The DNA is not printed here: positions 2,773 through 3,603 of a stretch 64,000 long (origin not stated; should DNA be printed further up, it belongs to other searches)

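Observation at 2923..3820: AbiEi/AbiEii-like two-gene module with two tandem inverted repeats at its promoter; unusually compact NTase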

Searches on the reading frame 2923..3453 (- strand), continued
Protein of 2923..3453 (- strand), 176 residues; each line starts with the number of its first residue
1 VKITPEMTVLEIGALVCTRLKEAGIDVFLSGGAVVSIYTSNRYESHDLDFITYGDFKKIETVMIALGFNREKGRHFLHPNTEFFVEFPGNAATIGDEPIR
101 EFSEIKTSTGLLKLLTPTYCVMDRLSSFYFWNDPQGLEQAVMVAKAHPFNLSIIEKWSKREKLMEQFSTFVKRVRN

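Call 80: search_solved_structures(query=L063:3604-4260:+, max_evalue=10, show_alignments=4)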
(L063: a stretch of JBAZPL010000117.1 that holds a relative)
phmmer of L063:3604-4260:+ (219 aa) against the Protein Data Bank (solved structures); distinct sequences matched with E-value up to 10: 14.
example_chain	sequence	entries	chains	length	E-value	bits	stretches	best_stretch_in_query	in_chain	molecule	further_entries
8an4_A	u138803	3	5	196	0.00032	23.6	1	36-99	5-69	Bacterial toxin | Nucleotidyl transferase AbiEii/AbiGii toxin family protein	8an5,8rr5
5uvd_A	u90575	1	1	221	0.0017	21.2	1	38-83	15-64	Nucleotidyltransferase-like protein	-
4hx0_A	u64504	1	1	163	0.03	17.2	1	36-76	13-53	Putative nucleotidyltransferase TM1012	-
2fcl_A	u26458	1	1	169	0.032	17.1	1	36-76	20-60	hypothetical protein TM1012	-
2ewr_A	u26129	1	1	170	0.033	17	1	36-76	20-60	hypothetical protein TM1012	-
6g8w_A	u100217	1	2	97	0.039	16.8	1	74-128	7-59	Golgi reassembly-stacking protein 1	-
4rey_A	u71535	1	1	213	0.046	16.6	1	67-128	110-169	Golgi reassembly-stacking protein 1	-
4kfv_A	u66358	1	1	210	0.046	16.6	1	67-129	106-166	Golgi reassembly-stacking protein 1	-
3mj6_A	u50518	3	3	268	1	12.2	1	122-175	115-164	Junctional adhesion molecule-like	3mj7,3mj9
3rle_A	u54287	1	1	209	1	12.2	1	74-128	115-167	Golgi reassembly-stacking protein 2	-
4edj_A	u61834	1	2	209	1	12.2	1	74-128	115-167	Golgi reassembly-stacking protein 2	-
5h3j_A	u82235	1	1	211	1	12.1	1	74-128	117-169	Golgi reassembly-stacking protein 2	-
4kfw_A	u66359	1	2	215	1.1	12.1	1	74-128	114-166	Golgi reassembly stacking protein 2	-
5gmi_A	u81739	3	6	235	1.2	12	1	74-128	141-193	Golgi reassembly-stacking protein 2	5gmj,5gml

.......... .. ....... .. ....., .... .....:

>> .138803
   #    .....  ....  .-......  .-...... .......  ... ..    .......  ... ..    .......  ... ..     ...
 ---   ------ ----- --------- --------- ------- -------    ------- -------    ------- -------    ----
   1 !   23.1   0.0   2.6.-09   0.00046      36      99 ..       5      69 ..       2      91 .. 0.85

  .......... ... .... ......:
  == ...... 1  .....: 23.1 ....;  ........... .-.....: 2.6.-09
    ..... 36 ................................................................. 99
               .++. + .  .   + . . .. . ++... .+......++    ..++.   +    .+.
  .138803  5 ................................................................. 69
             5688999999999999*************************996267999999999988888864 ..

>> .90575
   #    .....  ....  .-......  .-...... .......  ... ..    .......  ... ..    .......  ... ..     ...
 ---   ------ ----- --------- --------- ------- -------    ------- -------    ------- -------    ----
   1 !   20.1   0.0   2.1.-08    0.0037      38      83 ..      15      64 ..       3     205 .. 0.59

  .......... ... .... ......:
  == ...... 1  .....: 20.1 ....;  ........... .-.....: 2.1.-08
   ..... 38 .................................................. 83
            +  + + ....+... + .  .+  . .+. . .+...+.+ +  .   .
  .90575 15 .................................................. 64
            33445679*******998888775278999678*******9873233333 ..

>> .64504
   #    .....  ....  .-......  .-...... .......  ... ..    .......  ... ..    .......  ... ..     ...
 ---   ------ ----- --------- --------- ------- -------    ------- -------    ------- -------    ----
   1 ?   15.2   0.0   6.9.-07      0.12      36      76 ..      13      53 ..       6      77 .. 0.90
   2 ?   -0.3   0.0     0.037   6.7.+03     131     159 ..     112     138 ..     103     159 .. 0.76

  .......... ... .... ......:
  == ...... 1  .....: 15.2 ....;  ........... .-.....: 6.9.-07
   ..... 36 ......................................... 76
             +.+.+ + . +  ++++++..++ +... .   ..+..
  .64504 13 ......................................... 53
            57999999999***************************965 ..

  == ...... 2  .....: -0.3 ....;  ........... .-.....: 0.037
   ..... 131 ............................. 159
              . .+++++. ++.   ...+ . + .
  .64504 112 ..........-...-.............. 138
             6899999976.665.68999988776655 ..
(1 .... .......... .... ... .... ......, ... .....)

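Call 83: search_protein_families(library=padloc, alignment_id=A4, max_evalue=0.00001)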
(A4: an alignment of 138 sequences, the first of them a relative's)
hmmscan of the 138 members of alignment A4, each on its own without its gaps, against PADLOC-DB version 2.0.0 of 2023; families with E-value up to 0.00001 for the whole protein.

A. member 1, L001:3020-3520:- (166 aa): 0 families

B. families by the number of members that match (of 138 scanned): 163 families (the first 25 are shown)
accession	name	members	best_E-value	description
PDLC02864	DpdF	4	2.7e-164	DpdF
PDLC02861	DpdF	4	9.8e-153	DpdF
PDLC02870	DpdF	3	5.9e-111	DpdF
PDLC04790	PDC-S01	3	1.1e-106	-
PDLC03928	PsyrT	3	3.3e-95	-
PDLC02865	DpdF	3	4e-92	DpdF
PDLC02859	DpdF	3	4.8e-57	DpdF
PDLC04789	PDC-S01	3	3.5e-48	-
PDLC01089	C3a193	3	1.2e-45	poss. alt. Cas3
PDLC02872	DpdF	3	7.3e-40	DpdF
PDLC02855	DpdF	3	9.1e-40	DpdF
PDLC02863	DpdF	3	3e-39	DpdF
PDLC04787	PDC-S01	3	7.1e-28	-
PDLC04791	PDC-S01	3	1.5e-25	-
PDLC02503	BrxHI|BrxHII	3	2.6e-24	BrxHI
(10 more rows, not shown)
